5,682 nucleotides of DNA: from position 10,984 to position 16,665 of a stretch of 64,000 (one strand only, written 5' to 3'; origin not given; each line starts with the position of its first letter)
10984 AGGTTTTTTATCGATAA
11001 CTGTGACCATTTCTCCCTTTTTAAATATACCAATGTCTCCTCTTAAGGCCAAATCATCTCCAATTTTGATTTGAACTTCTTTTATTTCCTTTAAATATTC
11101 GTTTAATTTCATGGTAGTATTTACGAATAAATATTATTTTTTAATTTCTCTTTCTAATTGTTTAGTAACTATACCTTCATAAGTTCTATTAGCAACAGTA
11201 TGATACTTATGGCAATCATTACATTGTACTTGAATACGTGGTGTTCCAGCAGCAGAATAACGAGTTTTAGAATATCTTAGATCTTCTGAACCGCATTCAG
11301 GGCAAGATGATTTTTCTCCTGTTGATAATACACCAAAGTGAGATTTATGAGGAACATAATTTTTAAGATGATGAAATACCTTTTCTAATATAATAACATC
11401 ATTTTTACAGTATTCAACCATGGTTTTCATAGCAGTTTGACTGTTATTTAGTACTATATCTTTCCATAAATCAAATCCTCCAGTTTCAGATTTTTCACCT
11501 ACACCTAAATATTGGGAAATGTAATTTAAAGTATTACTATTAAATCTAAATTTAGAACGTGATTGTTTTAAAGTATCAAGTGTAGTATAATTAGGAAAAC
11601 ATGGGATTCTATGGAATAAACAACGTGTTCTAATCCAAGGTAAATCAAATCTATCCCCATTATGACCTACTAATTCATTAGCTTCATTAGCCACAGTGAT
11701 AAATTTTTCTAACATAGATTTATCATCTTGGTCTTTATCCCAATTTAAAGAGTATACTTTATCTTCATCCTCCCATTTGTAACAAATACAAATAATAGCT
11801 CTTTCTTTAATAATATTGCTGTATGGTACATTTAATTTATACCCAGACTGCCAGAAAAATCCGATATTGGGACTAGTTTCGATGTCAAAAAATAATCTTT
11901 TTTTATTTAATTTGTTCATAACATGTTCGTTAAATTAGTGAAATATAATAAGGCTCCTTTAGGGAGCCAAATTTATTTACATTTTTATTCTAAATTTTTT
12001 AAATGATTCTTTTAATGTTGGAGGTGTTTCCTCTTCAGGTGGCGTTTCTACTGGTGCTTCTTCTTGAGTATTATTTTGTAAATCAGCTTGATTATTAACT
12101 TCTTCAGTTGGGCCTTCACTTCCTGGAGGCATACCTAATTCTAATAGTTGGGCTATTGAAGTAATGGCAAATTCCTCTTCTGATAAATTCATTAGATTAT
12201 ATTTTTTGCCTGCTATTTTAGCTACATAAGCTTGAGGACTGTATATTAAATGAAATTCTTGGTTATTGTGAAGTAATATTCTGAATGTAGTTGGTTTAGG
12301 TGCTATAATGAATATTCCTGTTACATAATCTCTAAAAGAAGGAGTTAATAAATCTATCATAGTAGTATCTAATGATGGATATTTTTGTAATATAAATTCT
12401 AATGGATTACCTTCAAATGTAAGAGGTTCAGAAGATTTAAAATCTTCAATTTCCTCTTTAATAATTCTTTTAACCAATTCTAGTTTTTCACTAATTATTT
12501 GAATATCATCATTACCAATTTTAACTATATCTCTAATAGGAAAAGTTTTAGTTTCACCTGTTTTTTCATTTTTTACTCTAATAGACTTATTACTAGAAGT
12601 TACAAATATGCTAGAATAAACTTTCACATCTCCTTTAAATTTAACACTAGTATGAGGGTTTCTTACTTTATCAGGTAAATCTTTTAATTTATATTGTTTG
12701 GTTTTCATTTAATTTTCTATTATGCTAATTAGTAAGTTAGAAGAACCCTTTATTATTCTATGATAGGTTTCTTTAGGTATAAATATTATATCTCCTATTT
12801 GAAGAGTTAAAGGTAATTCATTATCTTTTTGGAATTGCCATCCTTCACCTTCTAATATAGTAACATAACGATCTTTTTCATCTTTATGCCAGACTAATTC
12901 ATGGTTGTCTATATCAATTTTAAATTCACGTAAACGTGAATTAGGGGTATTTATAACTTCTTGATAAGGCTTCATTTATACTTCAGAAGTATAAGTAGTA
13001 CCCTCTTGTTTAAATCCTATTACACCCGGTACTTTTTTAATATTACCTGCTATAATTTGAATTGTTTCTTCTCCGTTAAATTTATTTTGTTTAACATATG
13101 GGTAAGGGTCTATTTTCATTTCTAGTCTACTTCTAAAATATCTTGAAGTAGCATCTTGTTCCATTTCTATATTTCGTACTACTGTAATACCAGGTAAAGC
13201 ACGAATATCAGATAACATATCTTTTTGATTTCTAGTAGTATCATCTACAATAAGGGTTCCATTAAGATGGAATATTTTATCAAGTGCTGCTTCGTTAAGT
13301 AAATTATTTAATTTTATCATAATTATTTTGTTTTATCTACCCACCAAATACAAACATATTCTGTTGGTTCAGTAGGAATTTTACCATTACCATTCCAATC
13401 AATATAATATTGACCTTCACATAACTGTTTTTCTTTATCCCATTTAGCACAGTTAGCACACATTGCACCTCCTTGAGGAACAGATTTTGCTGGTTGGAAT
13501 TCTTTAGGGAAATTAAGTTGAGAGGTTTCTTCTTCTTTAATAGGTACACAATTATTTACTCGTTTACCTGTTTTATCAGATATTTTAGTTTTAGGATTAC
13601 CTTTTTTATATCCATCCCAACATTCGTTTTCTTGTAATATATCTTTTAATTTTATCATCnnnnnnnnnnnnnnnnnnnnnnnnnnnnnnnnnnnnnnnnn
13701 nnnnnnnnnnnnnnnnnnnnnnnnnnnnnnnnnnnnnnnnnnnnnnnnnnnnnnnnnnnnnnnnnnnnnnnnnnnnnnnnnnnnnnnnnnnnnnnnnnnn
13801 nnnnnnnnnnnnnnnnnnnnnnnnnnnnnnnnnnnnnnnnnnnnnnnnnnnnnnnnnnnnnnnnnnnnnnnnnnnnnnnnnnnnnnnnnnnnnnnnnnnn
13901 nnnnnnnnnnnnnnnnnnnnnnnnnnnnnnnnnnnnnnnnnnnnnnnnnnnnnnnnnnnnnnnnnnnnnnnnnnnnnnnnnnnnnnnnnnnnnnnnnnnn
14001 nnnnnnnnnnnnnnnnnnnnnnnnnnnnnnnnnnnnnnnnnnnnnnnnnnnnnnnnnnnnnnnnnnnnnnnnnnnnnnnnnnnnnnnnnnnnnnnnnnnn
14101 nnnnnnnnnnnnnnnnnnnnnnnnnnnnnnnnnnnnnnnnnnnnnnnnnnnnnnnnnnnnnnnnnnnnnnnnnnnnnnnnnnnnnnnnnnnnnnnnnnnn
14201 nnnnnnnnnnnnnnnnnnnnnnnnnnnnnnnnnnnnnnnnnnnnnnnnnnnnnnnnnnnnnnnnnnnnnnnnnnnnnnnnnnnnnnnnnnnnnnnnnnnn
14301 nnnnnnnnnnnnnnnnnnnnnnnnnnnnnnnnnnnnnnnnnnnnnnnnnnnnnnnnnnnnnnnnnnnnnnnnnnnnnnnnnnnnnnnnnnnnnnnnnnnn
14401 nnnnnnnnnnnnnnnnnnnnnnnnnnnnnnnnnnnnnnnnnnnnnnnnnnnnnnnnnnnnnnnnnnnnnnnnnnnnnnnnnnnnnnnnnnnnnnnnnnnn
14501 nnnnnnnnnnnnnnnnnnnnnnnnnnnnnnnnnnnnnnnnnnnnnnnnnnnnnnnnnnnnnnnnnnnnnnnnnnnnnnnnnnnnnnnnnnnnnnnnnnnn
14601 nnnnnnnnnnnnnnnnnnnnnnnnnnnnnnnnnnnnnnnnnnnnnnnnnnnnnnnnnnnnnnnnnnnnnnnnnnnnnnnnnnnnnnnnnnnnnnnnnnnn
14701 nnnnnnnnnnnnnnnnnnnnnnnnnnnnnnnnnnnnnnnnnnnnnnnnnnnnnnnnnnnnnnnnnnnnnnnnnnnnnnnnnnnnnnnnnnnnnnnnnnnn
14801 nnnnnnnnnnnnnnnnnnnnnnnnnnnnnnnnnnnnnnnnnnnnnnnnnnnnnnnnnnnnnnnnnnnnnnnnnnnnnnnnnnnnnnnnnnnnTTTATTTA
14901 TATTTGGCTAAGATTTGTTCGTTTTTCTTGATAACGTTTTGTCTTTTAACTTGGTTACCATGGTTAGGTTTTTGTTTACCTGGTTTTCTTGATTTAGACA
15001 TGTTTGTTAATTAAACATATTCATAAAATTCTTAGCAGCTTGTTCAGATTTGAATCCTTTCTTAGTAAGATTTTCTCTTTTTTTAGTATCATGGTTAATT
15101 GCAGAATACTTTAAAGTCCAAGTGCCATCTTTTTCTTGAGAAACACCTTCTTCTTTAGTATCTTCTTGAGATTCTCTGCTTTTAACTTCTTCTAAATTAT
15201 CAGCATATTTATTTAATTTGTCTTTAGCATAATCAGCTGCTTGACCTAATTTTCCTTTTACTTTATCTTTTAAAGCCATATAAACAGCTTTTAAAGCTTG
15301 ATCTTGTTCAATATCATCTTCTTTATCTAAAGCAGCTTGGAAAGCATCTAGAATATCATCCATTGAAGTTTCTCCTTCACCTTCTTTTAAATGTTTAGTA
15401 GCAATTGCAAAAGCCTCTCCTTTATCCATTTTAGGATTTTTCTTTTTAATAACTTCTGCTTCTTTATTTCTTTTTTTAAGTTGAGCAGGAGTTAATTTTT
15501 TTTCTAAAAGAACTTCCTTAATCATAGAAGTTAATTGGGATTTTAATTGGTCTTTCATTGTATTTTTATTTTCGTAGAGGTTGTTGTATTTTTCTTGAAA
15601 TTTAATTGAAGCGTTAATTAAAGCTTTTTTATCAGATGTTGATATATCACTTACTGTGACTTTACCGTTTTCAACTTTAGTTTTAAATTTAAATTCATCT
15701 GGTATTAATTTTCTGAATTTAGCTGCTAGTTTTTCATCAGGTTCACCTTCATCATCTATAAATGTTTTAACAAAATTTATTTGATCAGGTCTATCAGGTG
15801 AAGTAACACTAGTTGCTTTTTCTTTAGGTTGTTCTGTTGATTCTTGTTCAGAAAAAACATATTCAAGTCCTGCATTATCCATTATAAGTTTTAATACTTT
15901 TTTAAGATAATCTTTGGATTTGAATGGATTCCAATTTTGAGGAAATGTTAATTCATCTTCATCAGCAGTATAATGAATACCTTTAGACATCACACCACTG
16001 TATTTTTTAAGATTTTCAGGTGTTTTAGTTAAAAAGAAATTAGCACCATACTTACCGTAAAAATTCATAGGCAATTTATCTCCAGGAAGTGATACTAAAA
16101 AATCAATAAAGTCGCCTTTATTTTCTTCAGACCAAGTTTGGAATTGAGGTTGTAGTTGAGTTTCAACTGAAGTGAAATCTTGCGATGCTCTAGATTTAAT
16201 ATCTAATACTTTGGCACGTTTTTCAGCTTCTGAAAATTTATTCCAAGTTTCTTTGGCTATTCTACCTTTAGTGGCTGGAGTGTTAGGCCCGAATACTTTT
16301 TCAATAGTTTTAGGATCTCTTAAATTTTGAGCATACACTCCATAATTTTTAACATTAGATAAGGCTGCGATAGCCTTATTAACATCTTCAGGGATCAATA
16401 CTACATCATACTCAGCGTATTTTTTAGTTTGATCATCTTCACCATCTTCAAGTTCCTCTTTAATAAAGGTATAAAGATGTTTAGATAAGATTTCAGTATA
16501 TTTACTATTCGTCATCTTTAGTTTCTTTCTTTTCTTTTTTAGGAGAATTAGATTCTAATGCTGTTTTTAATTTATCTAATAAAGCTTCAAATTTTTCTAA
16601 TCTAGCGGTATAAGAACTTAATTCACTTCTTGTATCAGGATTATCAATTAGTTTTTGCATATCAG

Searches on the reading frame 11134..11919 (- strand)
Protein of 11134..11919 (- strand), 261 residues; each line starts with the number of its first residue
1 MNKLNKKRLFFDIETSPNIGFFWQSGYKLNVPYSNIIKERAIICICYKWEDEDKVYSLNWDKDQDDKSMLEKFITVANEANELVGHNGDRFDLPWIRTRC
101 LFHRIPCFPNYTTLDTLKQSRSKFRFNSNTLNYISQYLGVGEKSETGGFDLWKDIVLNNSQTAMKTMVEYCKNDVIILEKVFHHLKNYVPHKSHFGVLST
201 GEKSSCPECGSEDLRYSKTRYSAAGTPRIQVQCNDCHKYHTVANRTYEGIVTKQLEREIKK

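Call 45: search_protein_families(library=phrogs, proteins=[window:11134-11919:-], max_evalue=0.001)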
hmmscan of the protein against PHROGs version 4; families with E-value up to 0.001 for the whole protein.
window:11134-11919:- (261 aa): 6 families
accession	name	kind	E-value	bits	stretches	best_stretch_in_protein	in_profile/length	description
phrog_403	-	DNA, RNA and nucleotide metabolism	6.1e-63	213.7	1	5-239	64-300/321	DNA polymerase exonuclease subunit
phrog_17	-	DNA, RNA and nucleotide metabolism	6.3e-14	51.9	1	4-191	668-830/1445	DNA polymerase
phrog_25228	-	DNA, RNA and nucleotide metabolism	1.3e-05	25.4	1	42-187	72-228/326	3'-5' exonuclease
phrog_192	-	DNA, RNA and nucleotide metabolism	4e-05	24.1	1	71-142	182-248/397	DNA polymerase exonuclease subunit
phrog_262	-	DNA, RNA and nucleotide metabolism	0.00019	20.6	1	7-101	117-219/856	DNA polymerase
phrog_1252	-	DNA, RNA and nucleotide metabolism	0.00096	18.8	0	161-192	201-232/663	DNA polymerase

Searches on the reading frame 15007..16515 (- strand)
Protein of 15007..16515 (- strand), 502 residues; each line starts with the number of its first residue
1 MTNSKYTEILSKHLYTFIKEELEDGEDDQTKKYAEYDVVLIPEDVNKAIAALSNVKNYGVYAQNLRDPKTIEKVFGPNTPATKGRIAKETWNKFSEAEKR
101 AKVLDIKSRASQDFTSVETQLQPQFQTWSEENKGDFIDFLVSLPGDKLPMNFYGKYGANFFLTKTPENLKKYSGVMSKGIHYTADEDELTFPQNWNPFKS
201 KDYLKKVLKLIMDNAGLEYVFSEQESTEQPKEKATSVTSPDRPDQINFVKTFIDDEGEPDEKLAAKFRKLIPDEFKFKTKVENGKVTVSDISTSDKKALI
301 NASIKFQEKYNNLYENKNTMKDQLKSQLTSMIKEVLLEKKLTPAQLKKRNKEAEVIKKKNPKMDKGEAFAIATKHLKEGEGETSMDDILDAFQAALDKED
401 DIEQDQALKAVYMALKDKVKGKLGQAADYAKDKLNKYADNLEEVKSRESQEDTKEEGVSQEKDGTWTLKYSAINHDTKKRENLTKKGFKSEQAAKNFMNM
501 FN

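Call 44: search_protein_families(library=phrogs, proteins=[window:15007-16515:-], max_evalue=0.001)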
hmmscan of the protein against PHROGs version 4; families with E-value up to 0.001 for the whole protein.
window:15007-16515:- (502 aa): 1 family
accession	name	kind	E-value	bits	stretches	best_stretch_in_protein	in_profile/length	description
phrog_2065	-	unknown function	0.00068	20.6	1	351-380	18-47/54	-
